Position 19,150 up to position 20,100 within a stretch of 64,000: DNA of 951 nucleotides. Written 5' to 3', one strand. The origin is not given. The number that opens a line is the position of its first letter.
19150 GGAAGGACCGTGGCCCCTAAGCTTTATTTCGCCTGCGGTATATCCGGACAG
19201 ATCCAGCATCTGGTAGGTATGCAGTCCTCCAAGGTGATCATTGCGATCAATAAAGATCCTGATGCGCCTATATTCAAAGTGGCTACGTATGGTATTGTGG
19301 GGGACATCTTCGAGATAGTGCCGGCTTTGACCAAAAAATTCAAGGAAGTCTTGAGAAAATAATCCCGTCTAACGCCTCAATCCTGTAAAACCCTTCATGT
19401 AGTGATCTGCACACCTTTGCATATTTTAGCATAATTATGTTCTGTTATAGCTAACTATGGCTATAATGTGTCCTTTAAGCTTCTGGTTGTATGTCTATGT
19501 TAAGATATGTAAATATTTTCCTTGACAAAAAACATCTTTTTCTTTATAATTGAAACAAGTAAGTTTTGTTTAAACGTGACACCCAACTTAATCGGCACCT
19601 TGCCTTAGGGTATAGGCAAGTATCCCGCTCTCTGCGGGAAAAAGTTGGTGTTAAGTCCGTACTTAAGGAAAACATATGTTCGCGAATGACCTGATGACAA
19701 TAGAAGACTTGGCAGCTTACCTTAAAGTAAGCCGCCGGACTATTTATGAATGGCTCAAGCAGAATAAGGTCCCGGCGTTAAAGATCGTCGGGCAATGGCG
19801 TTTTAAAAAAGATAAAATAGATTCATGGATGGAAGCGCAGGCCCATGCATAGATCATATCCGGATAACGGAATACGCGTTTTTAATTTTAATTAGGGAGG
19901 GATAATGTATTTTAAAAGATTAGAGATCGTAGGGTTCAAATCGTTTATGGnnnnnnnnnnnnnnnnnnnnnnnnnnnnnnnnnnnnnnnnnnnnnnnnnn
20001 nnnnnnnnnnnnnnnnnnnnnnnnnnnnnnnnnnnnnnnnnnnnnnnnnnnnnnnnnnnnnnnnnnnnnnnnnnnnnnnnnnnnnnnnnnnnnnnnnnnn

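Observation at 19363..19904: Small excisionase-family HTH gene with a perfect consensus promoter and a family A-type structured leader, wedged between etfA and smc in an AT-rich spacer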

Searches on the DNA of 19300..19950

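Call 4: search_rna_families(source=window, start=19300, end=19950, threshold=evalue, max_evalue=10, show_alignments=3)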
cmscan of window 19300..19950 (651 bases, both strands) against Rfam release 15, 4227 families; matches with E-value up to 10: 3.
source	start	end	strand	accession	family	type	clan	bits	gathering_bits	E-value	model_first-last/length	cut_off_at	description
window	19417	19512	+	RF00669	mir-96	Gene; miRNA;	-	14.6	65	6.2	1-78/78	no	mir-96 microRNA precursor family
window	19489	19536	+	RF00291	snoR639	Gene; snRNA; snoRNA; HACA-box;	-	12.1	42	7.1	80-131/140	no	Small nucleolar RNA snoR639/H1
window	19580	19685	-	RF02145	MEG8_1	Gene; lncRNA;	-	10.7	70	7.1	1-97/97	no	Maternally expressed 8 exon 1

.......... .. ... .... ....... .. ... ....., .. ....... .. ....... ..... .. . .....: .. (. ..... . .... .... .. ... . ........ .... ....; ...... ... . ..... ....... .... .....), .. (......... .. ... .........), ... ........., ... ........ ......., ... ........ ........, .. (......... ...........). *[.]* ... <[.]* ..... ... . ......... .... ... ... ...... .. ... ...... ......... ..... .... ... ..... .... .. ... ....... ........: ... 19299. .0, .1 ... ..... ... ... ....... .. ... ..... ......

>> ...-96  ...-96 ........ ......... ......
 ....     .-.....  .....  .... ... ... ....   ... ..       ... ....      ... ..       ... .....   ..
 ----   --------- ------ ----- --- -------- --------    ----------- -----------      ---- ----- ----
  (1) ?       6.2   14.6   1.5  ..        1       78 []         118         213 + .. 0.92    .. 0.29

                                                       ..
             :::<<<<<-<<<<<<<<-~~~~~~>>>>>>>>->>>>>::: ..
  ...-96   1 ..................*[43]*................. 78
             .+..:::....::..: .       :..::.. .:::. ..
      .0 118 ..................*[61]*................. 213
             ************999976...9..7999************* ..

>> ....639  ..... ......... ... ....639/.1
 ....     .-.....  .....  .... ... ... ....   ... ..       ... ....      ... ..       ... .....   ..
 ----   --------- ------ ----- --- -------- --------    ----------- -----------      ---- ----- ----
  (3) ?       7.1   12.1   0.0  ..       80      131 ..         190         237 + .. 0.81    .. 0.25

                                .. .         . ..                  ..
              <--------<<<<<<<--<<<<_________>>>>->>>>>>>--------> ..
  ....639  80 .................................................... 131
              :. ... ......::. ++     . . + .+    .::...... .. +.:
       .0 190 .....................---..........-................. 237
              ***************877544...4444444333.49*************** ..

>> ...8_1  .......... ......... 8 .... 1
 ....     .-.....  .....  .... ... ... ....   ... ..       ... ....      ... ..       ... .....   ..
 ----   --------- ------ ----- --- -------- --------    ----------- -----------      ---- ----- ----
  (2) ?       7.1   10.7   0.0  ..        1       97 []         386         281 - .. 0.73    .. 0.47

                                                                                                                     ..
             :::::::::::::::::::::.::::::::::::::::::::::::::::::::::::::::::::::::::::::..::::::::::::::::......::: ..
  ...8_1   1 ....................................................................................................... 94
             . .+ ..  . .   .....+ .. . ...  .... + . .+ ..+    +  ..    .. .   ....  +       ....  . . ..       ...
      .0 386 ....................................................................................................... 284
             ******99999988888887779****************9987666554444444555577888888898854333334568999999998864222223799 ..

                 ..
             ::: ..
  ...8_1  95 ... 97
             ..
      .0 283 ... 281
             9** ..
